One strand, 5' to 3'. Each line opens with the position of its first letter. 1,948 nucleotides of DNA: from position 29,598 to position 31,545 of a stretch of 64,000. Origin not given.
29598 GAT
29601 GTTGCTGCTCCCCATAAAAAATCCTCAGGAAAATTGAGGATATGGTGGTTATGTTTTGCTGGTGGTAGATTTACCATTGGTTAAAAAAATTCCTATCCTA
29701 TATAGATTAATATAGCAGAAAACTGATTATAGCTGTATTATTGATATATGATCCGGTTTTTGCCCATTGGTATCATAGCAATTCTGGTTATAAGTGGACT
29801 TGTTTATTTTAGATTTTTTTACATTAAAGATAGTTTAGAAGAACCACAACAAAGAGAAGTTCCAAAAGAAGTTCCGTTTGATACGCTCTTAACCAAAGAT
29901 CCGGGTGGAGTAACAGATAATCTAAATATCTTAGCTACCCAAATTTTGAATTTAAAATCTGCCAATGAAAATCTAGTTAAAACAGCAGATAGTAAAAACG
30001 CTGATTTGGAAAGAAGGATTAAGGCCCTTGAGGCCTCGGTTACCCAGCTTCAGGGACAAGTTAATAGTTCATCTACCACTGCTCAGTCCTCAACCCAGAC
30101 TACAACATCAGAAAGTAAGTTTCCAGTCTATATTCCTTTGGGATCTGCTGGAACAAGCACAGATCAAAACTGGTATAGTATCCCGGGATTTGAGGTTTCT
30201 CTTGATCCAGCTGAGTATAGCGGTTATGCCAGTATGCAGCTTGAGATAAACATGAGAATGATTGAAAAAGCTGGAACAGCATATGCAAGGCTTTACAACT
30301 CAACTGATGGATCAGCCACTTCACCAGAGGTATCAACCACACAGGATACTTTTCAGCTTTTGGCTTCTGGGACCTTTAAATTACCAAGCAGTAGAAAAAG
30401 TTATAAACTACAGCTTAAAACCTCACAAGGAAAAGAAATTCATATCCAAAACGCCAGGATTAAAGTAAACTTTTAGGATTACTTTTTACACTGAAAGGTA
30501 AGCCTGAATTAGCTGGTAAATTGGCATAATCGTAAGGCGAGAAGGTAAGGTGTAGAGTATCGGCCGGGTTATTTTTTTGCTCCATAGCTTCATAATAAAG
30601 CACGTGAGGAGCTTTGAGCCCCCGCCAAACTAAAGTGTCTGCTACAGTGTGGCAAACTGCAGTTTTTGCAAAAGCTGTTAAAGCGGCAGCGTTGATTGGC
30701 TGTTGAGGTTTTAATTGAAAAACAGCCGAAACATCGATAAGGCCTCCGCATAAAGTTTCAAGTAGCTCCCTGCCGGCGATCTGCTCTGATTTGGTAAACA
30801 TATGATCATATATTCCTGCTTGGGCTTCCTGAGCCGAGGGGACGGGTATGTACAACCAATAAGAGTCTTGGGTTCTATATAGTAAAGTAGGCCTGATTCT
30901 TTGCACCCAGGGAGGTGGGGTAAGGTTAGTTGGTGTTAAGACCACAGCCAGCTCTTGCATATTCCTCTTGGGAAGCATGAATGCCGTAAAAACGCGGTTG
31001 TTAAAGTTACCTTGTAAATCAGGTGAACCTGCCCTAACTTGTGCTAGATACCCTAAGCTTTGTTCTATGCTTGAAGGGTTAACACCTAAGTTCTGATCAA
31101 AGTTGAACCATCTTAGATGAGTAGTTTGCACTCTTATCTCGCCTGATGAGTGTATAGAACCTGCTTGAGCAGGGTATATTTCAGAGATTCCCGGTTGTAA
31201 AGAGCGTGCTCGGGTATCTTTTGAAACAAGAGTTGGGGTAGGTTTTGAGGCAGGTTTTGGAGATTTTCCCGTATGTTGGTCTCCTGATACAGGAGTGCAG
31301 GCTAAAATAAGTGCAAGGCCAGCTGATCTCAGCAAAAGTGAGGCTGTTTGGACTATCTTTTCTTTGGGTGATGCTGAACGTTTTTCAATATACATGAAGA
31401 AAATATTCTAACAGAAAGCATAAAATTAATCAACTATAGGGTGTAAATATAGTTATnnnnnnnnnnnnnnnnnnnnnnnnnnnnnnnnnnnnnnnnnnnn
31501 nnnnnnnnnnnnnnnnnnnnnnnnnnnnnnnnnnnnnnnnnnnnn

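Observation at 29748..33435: GC-elevated block of unknown genes next to tRNA-Trp: candidate horizontally acquired cassette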

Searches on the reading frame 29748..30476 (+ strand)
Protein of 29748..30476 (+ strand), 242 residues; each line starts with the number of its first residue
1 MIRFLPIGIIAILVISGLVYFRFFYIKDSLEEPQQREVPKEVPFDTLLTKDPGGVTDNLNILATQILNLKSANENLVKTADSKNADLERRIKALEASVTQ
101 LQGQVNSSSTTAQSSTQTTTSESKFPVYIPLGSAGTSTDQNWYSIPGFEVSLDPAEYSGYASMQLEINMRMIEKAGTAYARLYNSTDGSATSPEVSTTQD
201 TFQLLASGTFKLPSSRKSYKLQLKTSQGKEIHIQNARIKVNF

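Call 6: search_protein_families(library=pfam, proteins=[window:29748-30476:+], max_evalue=1)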
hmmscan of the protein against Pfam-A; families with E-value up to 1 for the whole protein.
window:29748-30476:+ (242 aa): 8 families
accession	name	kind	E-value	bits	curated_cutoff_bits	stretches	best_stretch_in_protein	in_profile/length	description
PF14282.11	FlxA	-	0.0039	17.7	26.3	1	62-123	29-90/101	FlxA-like protein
PF08232.17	Striatin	-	0.014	16.2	29.4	1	77-120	41-84/151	Striatin family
PF15272.11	BBP1_C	-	0.036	14.2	23.4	1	62-122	111-170/190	Spindle pole body component BBP1, C-terminal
PF23991.1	DUF7310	-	0.05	14.5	40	1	74-108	29-63/83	Coiled-coil region of unknown function (DUF7310)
PF00261.25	Tropomyosin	-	0.058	13.3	38.6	1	71-121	30-80/242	Tropomyosin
PF16331.10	TolA_bind_tri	-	0.075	13.6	30.1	1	74-109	10-45/76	TolA binding protein trimerisation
PF16326.10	ABC_tran_CTD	-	0.085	13.5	32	1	86-115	12-41/69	ABC transporter C-terminal domain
PF16454.10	PI3K_P85_iSH2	-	0.14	12.2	31.5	1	49-103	80-137/161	Phosphatidylinositol 3-kinase regulatory subunit P85 inter-SH2 domain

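Call 7: search_protein_families(library=ncbifam, proteins=[window:29748-30476:+], max_evalue=1)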
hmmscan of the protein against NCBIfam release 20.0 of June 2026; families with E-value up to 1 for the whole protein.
window:29748-30476:+ (242 aa): 3 families
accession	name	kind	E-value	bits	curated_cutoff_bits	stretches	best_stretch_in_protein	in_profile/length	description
TIGR04219.1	OMP_w_GlyGly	subfamily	0.053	12.7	105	1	186-242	132-188/234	TIGR04219 family outer membrane beta-barrel protein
NF008413.0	PRK11239.1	equivalog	0.058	13.2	321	1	29-108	136-209/215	hypothetical protein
TIGR00998.1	8a0101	subfamily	0.23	10.4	390.8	1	75-132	80-138/334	EmrA/EmrK family multidrug efflux transporter periplasmic adaptor subunit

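Call 8: search_protein_families(library=padloc, proteins=[window:29748-30476:+], max_evalue=1)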
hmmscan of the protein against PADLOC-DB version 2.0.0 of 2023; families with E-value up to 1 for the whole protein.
window:29748-30476:+ (242 aa): 0 families

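Call 67: search_protein_families(library=phrogs, proteins=[window:29748-30476:+], max_evalue=0.01)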
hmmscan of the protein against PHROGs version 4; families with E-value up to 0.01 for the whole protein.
window:29748-30476:+ (242 aa): 0 families

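Call 88: find_related_loci(query=A5, collection=metagenome_contigs, flank=6000)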
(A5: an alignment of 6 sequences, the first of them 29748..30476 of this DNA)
Query A5 (242 aa) in metagenome_contigs; peptide patterns used: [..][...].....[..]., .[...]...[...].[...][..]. (x = any residue, [..] = any of these).
103 stretches matched a pattern; 67 encode a relative of the query (tblastn E <= 1e-3); 67 distinct loci.
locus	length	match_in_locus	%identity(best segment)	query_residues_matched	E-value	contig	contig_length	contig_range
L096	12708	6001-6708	62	1-242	3e-92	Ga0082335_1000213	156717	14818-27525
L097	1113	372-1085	44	1-242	6e-62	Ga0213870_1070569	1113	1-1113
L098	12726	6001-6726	44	1-242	2e-54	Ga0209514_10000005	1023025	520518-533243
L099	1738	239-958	42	1-242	4e-55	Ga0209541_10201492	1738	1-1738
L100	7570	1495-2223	42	1-242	4e-52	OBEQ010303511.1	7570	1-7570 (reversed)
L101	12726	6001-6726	41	1-242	2e-50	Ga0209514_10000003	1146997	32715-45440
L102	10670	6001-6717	40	1-242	3e-50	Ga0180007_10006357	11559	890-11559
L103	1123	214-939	41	1-242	2e-51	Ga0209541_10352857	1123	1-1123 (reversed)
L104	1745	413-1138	43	1-242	5e-50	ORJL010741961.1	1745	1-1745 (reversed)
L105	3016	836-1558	42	1-242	2e-48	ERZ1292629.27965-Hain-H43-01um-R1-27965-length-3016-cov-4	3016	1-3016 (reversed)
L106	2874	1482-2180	44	1-242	6e-48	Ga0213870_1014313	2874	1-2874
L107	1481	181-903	37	1-242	3e-48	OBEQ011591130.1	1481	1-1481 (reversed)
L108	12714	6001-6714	38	1-242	1e-46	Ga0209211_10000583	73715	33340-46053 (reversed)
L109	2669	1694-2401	41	1-242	9e-47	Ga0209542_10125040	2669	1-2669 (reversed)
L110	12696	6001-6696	39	1-242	2e-45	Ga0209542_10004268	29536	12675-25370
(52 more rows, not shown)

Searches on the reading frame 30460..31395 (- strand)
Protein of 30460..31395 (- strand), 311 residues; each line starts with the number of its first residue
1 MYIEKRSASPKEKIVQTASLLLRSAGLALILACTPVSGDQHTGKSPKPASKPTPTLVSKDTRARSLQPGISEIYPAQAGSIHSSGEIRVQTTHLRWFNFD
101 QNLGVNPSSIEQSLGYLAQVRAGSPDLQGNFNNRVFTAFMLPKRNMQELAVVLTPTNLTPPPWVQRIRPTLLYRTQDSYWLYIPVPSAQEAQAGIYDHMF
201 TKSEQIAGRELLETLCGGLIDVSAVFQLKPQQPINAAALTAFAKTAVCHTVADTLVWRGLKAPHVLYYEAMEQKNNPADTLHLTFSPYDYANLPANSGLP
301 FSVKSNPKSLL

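Call 6: search_protein_families(library=pfam, proteins=[window:30460-31395:-], max_evalue=1)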
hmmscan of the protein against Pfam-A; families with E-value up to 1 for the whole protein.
window:30460-31395:- (311 aa): 1 family
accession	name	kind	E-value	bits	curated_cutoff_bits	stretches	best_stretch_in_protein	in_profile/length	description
PF18197.6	TTHB210-like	-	0.019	16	26.6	1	133-199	5-46/50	Hypothetical protein TTHB210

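Call 7: search_protein_families(library=ncbifam, proteins=[window:30460-31395:-], max_evalue=1)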
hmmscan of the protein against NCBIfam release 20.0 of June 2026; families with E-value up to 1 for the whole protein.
window:30460-31395:- (311 aa): 0 families

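Call 8: search_protein_families(library=padloc, proteins=[window:30460-31395:-], max_evalue=1)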
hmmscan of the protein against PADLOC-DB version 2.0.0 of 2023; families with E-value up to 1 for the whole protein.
window:30460-31395:- (311 aa): 0 families

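Call 10: find_homologous_proteins(query=window:30460-31395:-, max_evalue=0.001)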
Query window:30460-31395:- (311 aa): 1 proteins with E <= 0.001 among 2785 candidates.
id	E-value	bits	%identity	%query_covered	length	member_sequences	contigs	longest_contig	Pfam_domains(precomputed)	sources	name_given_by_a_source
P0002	4.9e-206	701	100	100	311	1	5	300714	-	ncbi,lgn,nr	ncbi:hypothetical protein HYW42_03485 [Candidatus Daviesbacteria bacterium]|nr:hypothetical protein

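Call 14: find_encoding_contigs(protein=P0002, flank=10000, max_places=10)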
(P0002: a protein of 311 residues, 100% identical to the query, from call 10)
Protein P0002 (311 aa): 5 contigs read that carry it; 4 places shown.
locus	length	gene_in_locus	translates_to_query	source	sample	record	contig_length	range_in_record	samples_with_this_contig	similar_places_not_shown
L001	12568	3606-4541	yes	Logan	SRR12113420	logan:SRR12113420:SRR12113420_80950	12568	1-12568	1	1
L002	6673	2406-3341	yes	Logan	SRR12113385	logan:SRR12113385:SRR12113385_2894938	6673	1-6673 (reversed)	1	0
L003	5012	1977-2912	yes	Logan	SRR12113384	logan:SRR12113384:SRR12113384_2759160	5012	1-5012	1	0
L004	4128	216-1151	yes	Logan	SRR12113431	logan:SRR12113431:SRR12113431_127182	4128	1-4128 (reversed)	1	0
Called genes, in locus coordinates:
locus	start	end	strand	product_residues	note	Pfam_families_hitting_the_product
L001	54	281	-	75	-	-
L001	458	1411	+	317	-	PF14378:PAP2_3, PF01569:PAP2 (weak)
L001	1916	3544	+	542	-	-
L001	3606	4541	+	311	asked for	-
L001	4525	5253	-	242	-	-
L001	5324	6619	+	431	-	PF00232:Glyco_hydro_1, PF00150:Cellulase (weak), PF00331:Glyco_hydro_10 (faint), PF02449:Glyco_hydro_42 (weak), PF00232:Glyco_hydro_1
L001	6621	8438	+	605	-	-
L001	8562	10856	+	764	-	PF00912:Transgly, PF00905:Transpeptidase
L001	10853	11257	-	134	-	PF04266:ASCH (faint)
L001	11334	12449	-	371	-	-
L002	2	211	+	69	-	?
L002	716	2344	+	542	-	-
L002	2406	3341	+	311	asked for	-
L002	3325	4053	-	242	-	-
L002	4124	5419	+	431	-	PF00232:Glyco_hydro_1, PF00150:Cellulase (weak), PF00331:Glyco_hydro_10 (faint), PF02449:Glyco_hydro_42 (weak), PF00232:Glyco_hydro_1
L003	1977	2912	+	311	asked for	-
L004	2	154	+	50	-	?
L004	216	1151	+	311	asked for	-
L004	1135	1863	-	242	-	-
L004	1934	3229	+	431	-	PF00232:Glyco_hydro_1, PF00150:Cellulase (weak), PF00331:Glyco_hydro_10 (faint), PF02449:Glyco_hydro_42 (weak), PF00232:Glyco_hydro_1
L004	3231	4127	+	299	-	?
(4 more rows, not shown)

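Call 66: search_solved_structures(query=window:30460-31395:-, max_evalue=1)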
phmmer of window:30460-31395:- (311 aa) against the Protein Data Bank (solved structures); distinct sequences matched with E-value up to 1: 6.
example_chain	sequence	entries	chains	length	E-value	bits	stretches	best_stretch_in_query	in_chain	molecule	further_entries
1xml_B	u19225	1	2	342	0.51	12.8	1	116-188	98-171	heat shock-like protein 1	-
3bl7_A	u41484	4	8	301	0.52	12.8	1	116-186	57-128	Scavenger mRNA-decapping enzyme DcpS | m7GpppX diphosphatase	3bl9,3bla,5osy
1vlr_A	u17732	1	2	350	0.61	12.6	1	115-190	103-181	mRNA decapping enzyme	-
1st0_B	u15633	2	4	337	0.65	12.5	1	116-186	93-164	mRNA decapping enzyme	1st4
4qde_A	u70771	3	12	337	0.65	12.5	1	116-186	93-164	m7GpppX diphosphatase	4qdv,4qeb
1xmm_B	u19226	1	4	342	0.66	12.4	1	116-186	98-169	heat shock-like protein 1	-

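Call 67: search_protein_families(library=phrogs, proteins=[window:30460-31395:-], max_evalue=0.01)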
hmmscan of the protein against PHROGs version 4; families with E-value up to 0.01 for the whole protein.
window:30460-31395:- (311 aa): 0 families

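Call 105: search_dna_similar(query=window:30460-31395:-, collection=phages, mode=protein, max_evalue=0.01, max_rows=5)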
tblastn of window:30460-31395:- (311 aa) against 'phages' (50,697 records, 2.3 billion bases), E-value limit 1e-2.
No match.

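Call 107: find_related_loci(query=window:30460-31395:-, collection=viral_contigs, flank=5000)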
Query window:30460-31395:- (311 aa) in viral_contigs; peptide patterns used: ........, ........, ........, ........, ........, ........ (x = any residue, [..] = any of these).
12 stretches matched a pattern, but none encodes a relative of the query by tblastn (E <= 1e-3).

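Call 108: search_dna_similar(query=window:30460-31395:-, collection=plasmids, mode=protein, max_evalue=0.01, max_rows=5)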
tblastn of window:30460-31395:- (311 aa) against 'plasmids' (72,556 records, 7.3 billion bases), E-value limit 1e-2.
No match.
